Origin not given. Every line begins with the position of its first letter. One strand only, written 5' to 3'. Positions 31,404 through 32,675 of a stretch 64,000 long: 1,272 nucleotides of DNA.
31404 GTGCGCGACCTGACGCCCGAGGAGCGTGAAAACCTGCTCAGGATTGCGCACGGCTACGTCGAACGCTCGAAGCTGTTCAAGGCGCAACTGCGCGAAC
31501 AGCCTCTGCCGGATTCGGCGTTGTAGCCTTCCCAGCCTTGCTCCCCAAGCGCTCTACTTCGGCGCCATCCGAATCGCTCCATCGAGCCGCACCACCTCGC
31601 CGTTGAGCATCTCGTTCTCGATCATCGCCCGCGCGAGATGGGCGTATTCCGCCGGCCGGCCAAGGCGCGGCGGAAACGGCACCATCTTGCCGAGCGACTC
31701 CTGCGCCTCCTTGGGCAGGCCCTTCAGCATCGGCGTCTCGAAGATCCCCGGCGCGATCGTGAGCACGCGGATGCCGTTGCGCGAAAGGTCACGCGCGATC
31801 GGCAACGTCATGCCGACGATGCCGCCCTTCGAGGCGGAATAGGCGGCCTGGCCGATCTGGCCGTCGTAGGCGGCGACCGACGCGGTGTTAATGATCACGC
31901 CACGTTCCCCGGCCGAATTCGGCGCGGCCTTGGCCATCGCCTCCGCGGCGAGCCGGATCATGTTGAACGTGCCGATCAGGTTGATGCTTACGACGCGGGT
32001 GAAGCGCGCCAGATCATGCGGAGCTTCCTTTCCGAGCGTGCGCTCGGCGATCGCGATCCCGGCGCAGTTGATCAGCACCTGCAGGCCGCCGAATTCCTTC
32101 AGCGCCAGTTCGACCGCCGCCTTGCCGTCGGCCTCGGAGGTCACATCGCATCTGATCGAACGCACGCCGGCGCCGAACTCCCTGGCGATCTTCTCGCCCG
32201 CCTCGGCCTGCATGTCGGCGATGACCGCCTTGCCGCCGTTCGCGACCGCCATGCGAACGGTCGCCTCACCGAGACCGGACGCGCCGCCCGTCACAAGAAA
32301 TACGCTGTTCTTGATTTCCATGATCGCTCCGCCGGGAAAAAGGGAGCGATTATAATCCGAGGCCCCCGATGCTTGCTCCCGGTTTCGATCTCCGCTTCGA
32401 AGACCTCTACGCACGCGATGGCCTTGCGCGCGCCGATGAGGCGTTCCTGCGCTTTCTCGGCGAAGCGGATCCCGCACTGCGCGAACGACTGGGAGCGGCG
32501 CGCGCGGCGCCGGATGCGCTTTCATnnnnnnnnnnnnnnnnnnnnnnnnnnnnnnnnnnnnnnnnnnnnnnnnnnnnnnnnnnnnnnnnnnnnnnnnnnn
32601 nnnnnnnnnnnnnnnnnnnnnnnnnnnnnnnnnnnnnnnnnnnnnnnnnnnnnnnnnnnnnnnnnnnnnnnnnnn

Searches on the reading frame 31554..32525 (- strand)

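Call 20: search_protein_families(library=pfam, proteins=[window:31554-32525:-])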
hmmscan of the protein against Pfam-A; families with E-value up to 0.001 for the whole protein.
window:31554-32525:- (323 aa): 3 families
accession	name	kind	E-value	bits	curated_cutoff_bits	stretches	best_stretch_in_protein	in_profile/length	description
PF00106.31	adh_short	-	5.9e-46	156.9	26.6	1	75-272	2-192/195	short chain dehydrogenase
PF13561.12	adh_short_C2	-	1.2e-39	136.8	27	1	82-316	3-233/236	Enoyl-(Acyl carrier protein) reductase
PF08659.16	KR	-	1.2e-08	35.5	22.6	1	75-233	2-153/180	KR domain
